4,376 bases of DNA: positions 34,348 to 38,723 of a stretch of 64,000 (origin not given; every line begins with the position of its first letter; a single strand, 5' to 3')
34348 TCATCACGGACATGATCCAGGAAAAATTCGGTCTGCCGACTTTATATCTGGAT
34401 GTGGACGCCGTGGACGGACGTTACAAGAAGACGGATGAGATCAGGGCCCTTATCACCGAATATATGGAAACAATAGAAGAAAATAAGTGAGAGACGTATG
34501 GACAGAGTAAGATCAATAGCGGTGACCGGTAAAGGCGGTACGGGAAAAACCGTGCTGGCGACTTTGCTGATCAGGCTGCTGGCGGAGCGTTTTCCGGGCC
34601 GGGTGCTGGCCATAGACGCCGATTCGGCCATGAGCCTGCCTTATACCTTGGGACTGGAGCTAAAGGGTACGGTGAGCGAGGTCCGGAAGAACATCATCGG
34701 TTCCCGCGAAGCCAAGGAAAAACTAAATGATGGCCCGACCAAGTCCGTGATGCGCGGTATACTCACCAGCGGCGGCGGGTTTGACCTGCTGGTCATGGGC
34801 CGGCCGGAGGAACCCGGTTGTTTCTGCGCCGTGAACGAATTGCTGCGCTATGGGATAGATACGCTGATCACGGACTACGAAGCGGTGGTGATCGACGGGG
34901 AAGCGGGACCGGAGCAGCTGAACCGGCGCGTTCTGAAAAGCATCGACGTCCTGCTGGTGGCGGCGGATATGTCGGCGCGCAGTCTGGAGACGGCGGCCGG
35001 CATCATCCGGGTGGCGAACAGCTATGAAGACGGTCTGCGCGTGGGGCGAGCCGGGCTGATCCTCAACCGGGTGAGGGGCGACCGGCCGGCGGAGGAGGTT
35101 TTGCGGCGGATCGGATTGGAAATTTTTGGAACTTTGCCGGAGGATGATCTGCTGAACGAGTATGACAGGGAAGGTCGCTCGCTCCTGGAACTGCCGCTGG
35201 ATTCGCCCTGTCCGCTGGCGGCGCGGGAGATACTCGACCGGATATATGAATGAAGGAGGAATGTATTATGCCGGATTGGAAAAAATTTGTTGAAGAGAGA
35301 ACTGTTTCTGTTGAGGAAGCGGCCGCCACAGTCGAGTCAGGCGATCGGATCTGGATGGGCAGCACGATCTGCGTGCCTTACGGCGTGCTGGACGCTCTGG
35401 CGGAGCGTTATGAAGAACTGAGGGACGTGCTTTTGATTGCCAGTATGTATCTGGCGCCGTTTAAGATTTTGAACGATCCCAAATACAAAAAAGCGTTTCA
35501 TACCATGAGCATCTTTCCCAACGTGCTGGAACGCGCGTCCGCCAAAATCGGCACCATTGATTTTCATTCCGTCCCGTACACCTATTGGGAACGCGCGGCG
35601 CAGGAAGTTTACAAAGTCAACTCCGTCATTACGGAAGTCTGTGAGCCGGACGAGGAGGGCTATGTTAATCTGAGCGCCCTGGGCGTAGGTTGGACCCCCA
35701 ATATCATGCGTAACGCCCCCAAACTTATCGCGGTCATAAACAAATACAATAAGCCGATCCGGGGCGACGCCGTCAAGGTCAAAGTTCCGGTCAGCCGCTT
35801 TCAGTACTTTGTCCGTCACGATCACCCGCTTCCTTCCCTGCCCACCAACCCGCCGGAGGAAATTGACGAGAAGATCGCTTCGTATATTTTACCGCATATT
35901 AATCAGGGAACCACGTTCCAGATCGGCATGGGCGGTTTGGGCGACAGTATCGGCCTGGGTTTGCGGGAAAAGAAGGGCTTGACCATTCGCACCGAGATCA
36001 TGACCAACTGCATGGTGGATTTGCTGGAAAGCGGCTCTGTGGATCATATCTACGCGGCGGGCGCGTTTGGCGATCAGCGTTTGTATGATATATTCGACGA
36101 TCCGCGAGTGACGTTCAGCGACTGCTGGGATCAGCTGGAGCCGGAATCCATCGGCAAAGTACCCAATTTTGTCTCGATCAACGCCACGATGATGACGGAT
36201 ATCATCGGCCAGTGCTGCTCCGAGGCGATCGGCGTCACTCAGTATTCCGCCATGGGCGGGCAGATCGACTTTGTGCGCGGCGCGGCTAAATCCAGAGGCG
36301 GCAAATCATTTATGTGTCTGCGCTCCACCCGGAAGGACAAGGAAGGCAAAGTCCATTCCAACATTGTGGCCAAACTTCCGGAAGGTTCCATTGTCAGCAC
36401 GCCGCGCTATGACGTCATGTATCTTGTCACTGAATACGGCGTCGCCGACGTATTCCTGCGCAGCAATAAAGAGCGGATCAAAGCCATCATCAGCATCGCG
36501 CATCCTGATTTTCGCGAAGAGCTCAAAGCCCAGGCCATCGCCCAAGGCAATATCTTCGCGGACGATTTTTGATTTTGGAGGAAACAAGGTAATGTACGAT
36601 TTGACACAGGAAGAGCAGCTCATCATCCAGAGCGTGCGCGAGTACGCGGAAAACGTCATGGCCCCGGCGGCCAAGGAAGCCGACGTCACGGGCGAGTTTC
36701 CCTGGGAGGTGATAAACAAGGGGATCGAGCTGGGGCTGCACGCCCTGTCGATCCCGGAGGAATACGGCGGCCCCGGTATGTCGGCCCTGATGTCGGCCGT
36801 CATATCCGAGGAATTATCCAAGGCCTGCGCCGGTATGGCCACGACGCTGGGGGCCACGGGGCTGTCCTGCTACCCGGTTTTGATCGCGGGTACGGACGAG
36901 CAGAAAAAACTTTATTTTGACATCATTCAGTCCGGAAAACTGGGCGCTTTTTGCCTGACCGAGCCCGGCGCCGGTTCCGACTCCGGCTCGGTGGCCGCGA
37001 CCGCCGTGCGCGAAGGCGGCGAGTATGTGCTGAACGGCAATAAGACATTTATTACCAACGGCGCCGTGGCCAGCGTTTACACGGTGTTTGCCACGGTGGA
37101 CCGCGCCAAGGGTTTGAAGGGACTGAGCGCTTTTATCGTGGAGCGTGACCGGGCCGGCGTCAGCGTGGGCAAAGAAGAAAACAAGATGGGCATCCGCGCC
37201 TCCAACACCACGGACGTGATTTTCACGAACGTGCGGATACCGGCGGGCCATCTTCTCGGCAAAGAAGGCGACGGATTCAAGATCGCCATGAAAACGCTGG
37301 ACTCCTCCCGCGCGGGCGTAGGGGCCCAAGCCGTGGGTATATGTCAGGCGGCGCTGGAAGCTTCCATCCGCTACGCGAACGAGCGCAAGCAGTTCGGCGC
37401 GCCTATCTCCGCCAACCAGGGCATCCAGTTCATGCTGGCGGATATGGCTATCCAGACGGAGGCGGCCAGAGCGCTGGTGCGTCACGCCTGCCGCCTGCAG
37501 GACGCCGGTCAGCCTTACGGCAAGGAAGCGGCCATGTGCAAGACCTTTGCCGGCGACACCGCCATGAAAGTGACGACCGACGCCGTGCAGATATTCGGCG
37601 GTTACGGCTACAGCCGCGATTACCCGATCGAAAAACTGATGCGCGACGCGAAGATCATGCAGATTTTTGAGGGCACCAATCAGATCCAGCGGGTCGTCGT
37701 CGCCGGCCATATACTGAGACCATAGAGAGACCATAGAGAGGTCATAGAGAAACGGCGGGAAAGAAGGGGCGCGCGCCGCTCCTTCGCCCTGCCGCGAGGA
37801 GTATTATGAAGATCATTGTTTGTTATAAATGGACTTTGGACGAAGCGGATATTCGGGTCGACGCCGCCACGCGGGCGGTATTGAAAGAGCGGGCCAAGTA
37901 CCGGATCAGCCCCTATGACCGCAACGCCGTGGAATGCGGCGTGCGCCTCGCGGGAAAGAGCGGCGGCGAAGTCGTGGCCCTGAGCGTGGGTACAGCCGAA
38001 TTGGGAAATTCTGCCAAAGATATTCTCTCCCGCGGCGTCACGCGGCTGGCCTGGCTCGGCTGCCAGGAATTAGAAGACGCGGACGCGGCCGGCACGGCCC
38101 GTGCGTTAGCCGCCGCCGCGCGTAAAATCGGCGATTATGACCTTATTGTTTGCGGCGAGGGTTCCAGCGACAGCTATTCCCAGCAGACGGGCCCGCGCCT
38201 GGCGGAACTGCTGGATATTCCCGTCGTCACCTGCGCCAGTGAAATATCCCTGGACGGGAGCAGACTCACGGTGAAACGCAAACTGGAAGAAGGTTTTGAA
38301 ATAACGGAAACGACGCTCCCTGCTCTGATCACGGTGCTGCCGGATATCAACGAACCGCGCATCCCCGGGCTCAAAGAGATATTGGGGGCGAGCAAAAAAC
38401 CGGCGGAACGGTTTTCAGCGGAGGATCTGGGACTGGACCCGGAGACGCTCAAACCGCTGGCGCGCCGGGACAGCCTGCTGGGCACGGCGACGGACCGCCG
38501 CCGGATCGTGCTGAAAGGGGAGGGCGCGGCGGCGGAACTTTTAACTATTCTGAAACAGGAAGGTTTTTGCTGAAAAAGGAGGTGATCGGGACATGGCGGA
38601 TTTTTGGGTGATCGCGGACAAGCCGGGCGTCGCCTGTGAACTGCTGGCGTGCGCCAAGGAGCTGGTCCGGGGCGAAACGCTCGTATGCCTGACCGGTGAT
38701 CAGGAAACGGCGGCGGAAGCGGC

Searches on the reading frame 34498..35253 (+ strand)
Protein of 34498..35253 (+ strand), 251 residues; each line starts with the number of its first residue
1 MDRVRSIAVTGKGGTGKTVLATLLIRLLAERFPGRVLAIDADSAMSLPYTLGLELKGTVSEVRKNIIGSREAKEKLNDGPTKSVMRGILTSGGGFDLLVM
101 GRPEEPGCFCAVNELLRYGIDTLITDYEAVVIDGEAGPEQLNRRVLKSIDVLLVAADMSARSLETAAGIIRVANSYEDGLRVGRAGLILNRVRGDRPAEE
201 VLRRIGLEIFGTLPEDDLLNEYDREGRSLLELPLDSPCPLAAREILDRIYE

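Call 4: search_protein_families(library=pfam, proteins=[window:34498-35253:+], max_evalue=0.001)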
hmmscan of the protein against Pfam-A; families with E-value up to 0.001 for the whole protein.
window:34498-35253:+ (251 aa): 5 families
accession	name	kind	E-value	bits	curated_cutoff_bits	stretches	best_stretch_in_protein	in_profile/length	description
PF01656.29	CbiA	-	6.9e-16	58.8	25.4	1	8-228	3-124/125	CobQ/CobB/MinD/ParA nucleotide binding domain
PF13614.12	AAA_31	-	2.1e-07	31.5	27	1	7-174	4-165/177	AAA domain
PF13500.12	AAA_26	-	2e-05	25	27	0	140-220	118-195/198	AAA domain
PF00142.24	Fer4_NifH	-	3.1e-05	24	25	1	5-246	1-241/271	4Fe-4S iron sulfur cluster binding proteins, NifH/frxC family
PF02374.21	ArsA_ATPase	-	0.00058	19.6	24.3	1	5-67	2-63/305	Anion-transporting ATPase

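Call 5: search_protein_families(library=ncbifam, proteins=[window:34498-35253:+], max_evalue=0.001)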
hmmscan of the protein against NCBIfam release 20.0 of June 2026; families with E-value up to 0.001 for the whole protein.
window:34498-35253:+ (251 aa): 8 families
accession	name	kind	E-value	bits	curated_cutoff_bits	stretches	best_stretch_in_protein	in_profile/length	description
TIGR01969.1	minD_arch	subfamily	3.3e-10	39.6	201.75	1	9-248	6-229/251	cell division ATPase MinD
NF041546.1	ParA_partition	equivalog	2e-09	37.3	180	1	116-195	66-145/203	ParA family partition ATPase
TIGR03815.1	CpaE_hom_Actino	equivalog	9.2e-08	31.6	154.45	1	6-248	113-339/340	septum site-determining protein Ssd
TIGR02016.1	BchX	equivalog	1.7e-07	30.8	331.2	0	117-217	120-217/296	chlorophyllide a reductase iron protein subunit X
TIGR01968.1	minD_bact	equivalog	1.5e-05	24.5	212.9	0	119-218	104-206/261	septum site-determining protein MinD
TIGR01281.1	DPOR_bchL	equivalog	4e-05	23.1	345.15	1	7-232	3-222/268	ferredoxin:protochlorophyllide reductase (ATP-dependent) iron-sulfur ATP-binding protein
TIGR03371.1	cellulose_yhjQ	equivalog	7e-05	22.4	157.85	0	7-56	4-53/246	cellulose biosynthesis protein BcsQ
NF053748.1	bifunc_CobBC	exception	0.0002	19.9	950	1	153-219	116-182/797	bifunctional hydrogenobyrinic acid a,c-diamide synthase/histidinol phosphate aminotransferase CobBC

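Call 56: search_solved_structures(query=window:34498-35253:+, max_evalue=0.001, show_alignments=2)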
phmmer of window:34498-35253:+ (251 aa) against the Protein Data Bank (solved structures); distinct sequences matched with E-value up to 0.001: 6.
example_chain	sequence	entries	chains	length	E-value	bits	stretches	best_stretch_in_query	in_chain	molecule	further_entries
3kje_A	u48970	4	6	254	8.3e-17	64.7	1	7-229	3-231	CO dehydrogenase/acetyl-CoA synthase complex, accessory protein CooC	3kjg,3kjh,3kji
3ea0_A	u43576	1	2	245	5.8e-05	25.9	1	9-233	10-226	ATPase, ParA family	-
4v03_A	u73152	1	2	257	0.00042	23.1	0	8-56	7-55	SITE-DETERMINING PROTEIN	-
6q93_A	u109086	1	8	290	0.00048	22.9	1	4-225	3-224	Nitrogenase iron protein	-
5j1j_A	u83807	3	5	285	0.00052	22.8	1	3-175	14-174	Site-determining protein | Transcriptional antiactivator FleN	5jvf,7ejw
9nbl_A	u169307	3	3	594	0.00074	22.3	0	7-61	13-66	Arsenite transporter ATPase-like protein,arsA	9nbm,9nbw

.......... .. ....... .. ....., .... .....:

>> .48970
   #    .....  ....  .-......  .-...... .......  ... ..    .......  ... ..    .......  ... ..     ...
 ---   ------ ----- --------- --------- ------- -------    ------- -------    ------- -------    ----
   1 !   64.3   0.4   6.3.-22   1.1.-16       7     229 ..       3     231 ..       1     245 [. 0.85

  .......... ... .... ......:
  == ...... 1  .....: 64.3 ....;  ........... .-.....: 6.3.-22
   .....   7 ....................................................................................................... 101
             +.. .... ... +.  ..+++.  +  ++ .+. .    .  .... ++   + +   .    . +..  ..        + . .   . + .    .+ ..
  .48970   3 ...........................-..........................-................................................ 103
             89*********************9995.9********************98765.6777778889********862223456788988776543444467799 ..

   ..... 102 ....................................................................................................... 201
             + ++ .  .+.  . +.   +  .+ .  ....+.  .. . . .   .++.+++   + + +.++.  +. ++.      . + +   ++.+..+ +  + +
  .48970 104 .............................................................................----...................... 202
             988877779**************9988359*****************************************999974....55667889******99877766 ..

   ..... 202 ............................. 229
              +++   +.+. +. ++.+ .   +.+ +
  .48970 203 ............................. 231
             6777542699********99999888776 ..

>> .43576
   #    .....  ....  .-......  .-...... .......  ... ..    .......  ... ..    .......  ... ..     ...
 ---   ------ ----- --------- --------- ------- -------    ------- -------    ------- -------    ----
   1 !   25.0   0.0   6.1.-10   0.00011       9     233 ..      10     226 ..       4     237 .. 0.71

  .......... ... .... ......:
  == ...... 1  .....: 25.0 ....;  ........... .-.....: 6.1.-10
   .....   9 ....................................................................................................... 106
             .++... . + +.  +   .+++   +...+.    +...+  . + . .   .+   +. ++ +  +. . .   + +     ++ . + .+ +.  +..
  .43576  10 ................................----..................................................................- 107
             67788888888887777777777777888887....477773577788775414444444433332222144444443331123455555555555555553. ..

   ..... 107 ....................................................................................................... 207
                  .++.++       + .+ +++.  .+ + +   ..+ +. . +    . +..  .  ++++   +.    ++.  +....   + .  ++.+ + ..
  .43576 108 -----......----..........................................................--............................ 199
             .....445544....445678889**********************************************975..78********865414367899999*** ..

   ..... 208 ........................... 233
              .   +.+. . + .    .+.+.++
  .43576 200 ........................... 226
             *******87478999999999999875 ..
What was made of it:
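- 34498..35253 (+): CooC-type P-loop ATPase (251 aa) with a CxC metal-binding motif. Presumed maturation or accessory factor. Best PDB hit is CooC1 3KJE at 8e-17, with GCFC aligned to CooC1 QCYC (call 56).
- On CooC-type metallochaperone ATPase: CooC1 3KJE at 8e-17 with the CxC aligned (call 56).
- Tried and rejected: Rejected: ParA and MinD-type matches are weak (3EA0 5.8e-5, 4V03 4e-4, NCBIfam 40 bits or less), and the CxC motif and gene position point to CooC (calls 5, 56).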

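Call 60: search_protein_families(library=ncbifam, proteins=[window:34498-35253:+], max_evalue=0.01)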
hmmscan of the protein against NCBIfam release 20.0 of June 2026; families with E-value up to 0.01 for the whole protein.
window:34498-35253:+ (251 aa): 12 families
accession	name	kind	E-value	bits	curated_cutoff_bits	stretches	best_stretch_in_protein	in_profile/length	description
TIGR01969.1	minD_arch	subfamily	3.3e-10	39.6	201.75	1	9-248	6-229/251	cell division ATPase MinD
NF041546.1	ParA_partition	equivalog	2e-09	37.3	180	2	116-195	66-145/203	ParA family partition ATPase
TIGR03815.1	CpaE_hom_Actino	equivalog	9.2e-08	31.6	154.45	1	6-248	113-339/340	septum site-determining protein Ssd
TIGR02016.1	BchX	equivalog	1.7e-07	30.8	331.2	1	117-217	120-217/296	chlorophyllide a reductase iron protein subunit X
TIGR01968.1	minD_bact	equivalog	1.5e-05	24.5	212.9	0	119-218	104-206/261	septum site-determining protein MinD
TIGR01281.1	DPOR_bchL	equivalog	4e-05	23.1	345.15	1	7-232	3-222/268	ferredoxin:protochlorophyllide reductase (ATP-dependent) iron-sulfur ATP-binding protein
TIGR03371.1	cellulose_yhjQ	equivalog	7e-05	22.4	157.85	1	7-56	4-53/246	cellulose biosynthesis protein BcsQ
NF053748.1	bifunc_CobBC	exception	0.0002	19.9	950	1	153-219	116-182/797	bifunctional hydrogenobyrinic acid a,c-diamide synthase/histidinol phosphate aminotransferase CobBC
NF002204.1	PRK01077.1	equivalog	0.0018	17.3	254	1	150-220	114-183/420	cobyrinic acid a,c-diamide synthase CobB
NF009701.0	PRK13230.1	subfamily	0.0032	16.5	350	0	5-251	2-259/291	nitrogenase reductase-like protein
NF053622.1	ATPseBagAMYCTU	equivalog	0.0045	16.5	400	1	3-39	6-41/325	ATPase BagA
TIGR00345.1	GET3_arsA_TRC40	subfamily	0.0088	15.6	135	1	9-65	2-59/299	TRC40/GET3/ArsA family transport-energizing ATPase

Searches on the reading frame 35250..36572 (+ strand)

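Call 4: search_protein_families(library=pfam, proteins=[window:35250-36572:+], max_evalue=0.001)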
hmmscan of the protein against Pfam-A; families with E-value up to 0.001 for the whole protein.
window:35250-36572:+ (440 aa): 1 family
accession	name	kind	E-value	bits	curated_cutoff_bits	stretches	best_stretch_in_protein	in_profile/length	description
PF13336.12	AcetylCoA_hyd_C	-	2.9e-50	170.6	23.7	1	274-429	1-154/154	Acetyl-CoA hydrolase/transferase C-terminal domain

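Call 5: search_protein_families(library=ncbifam, proteins=[window:35250-36572:+], max_evalue=0.001)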
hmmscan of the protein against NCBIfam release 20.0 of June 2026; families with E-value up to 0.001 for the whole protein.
window:35250-36572:+ (440 aa): 4 families
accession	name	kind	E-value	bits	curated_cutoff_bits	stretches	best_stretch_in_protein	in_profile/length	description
TIGR03948.1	butyr_acet_CoA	equivalog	8.3e-64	216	674.8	1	10-429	2-434/445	butyryl-CoA:acetate CoA-transferase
TIGR03458.1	YgfH_subfam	subfamily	6.7e-19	67.9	658.7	1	220-427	252-457/489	succinate CoA transferase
NF053666.1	BtrAceCoATfers1341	equivalog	4.3e-17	62.2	740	1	223-426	254-456/492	butyryl-CoA:acetate CoA transferase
NF053853.1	ScActCoATferScpC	equivalog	6.7e-14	51.5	500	1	221-427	257-461/493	succinyl-CoA:acetate CoA-transferase ScpC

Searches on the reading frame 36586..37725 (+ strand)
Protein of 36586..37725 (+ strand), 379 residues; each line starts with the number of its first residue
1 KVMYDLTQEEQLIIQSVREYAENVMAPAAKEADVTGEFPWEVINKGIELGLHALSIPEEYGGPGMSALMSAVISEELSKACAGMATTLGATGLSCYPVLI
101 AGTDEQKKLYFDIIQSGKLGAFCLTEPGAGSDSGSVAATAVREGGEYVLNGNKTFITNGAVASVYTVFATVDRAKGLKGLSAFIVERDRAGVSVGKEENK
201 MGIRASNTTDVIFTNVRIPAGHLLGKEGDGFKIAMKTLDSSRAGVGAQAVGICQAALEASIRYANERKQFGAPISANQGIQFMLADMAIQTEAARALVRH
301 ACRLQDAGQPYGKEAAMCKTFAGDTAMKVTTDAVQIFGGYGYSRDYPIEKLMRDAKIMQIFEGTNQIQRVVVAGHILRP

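Call 4: search_protein_families(library=pfam, proteins=[window:36586-37725:+], max_evalue=0.001)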
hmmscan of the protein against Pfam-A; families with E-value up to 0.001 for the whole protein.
window:36586-37725:+ (379 aa): 5 families
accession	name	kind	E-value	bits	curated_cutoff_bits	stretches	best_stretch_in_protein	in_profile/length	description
PF00441.29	Acyl-CoA_dh_1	-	1.9e-52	177.8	22.4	1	228-376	1-149/150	Acyl-CoA dehydrogenase, C-terminal domain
PF02771.21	Acyl-CoA_dh_N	-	1e-29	103.6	22.9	1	7-117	1-112/113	Acyl-CoA dehydrogenase, N-terminal domain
PF02770.24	Acyl-CoA_dh_M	-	2.2e-25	89.1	33.3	1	121-216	1-97/97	Acyl-CoA dehydrogenase, middle domain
PF08028.16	Acyl-CoA_dh_2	-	1.8e-23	83.8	22.7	1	244-365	2-133/134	Acyl-CoA dehydrogenase, C-terminal domain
PF22924.1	ACOX_C_alpha1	-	1.2e-06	28.8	27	0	315-367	107-159/169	Acyl-CoA oxidase, C-alpha1 domain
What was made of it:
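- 36589..37725 (+): Acyl-CoA dehydrogenase / enoyl-CoA reductase (about 378 aa). Three ACAD domains (call 4).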

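Call 5: search_protein_families(library=ncbifam, proteins=[window:36586-37725:+], max_evalue=0.001)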
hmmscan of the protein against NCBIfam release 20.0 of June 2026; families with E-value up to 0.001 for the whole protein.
window:36586-37725:+ (379 aa): 22 families
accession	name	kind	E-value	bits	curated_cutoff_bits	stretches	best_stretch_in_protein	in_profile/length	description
NF042972.1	AcrlCoAredClosAcrC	equivalog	4.2e-138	460.1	640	1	4-377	3-377/378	acryloyl-CoA reductase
NF043006.1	CyhCrbnylCoADH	equivalog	1.4e-116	389.6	650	1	7-376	5-375/380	cyclohexane-1-carbonyl-CoA dehydrogenase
NF058590.1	AcCoDHFadEBacil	equivalog_domain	8.1e-96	321.8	600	2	5-300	20-315/586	acyl-CoA dehydrogenase FadE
NF042439.1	SulpropCoADesulf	equivalog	2.3e-92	309.6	600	1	16-377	3-371/379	3-sulfinopropanoyl-CoA desulfinase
NF045552.1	GlutCoADH_Des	equivalog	1.1e-87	294.8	470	1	4-373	3-376/387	glutaryl-CoA dehydrogenase Acd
NF053553.1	prodigi_MBC_PigA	equivalog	2e-77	260.9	500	1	4-376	3-379/381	prodigiosin MBC biosynthesis dehydrogenase PigA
NF008997.0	PRK12341.1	equivalog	3e-72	243.8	537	1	4-376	3-376/382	acyl-CoA dehydrogenase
TIGR03207.1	cyc_hxne_CoA_dh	equivalog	1.2e-71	241.5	575.35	1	7-375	2-370/372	cyclohexanecarboxyl-CoA dehydrogenase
NF045652.1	ProlPCPDhRedW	equivalog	9.6e-71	238.6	650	1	11-373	5-370/376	L-prolyl-[peptidyl-carrier protein] dehydrogenase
NF002885.1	PRK03354.1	equivalog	8.5e-61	206.1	540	1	4-373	3-370/378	crotonobetainyl-CoA dehydrogenase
NF052270.1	Staph_DH_FadE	equivalog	8.9e-49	166.3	600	1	5-374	20-391/400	acyl-CoA dehydrogenase FadE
NF049984.1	Rv1679_FadE16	equivalog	2.6e-35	122.3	600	1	24-362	11-351/371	Rv1679 family acyl-CoA dehydrogenase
TIGR03203.1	pimD_small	equivalog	4e-33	115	652.7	1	4-373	2-375/378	pimeloyl-CoA dehydrogenase small subunit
NF007000.1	PRK09463.1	subfamily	7.8e-31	107.1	600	1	6-343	43-399/726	acyl-CoA dehydrogenase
TIGR04022.1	sulfur_SfnB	equivalog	1.9e-25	89.6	430.9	1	8-336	5-331/391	SfnB family sulfur acquisition oxidoreductase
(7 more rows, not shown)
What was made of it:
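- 36589..37725 (+): Best NCBIfam hits are acryloyl-CoA reductase AcrC at 460 against cutoff 640, and cyclohexane-1-carbonyl-CoA dehydrogenase at 390 against 650 (call 5).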

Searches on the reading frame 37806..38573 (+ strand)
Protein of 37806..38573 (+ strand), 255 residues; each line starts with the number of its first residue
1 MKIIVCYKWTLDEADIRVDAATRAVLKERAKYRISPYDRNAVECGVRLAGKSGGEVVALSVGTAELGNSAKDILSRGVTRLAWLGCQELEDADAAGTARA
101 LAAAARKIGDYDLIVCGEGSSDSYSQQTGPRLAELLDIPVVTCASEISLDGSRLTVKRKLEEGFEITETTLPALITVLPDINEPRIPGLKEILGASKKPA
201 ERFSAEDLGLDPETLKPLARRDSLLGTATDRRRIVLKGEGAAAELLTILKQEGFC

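Call 25: search_protein_families(library=pfam, proteins=[window:37806-38573:+], max_evalue=0.00001)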
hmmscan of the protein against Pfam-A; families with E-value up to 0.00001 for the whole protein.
window:37806-38573:+ (255 aa): 1 family
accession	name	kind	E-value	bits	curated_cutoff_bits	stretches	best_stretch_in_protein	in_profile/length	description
PF01012.27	ETF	-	3.7e-39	134.8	26.7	1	25-207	3-180/181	Electron transfer flavoprotein domain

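Call 68: search_protein_families(library=ncbifam, proteins=[window:37806-38573:+], max_evalue=1e-10)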
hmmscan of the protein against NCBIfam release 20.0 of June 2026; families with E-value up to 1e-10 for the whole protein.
window:37806-38573:+ (255 aa): 5 families
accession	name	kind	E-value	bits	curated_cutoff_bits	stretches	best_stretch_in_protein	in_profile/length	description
NF008998.0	PRK12342.1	equivalog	7.9e-65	218.7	338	1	1-244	1-244/254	electron transfer flavoprotein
NF002888.0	PRK03359.1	subfamily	1e-58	198.7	219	1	1-241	1-242/256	putative electron transfer flavoprotein FixA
NF040731.1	flavo_sub_EftB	exception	1.1e-36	126.5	445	1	2-214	1-214/260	electron transfer flavoprotein subunit beta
NF042971.1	AcrlCoAredClosAcrB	equivalog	4.7e-29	101.2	475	1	1-211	1-213/266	acryloyl-CoA reductase electron transfer subunit gamma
TIGR04503.1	mft_etfB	hypoth_equivalog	2.4e-17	63.2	200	1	4-206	2-216/290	mycofactocin-associated electron transfer flavoprotein beta subunit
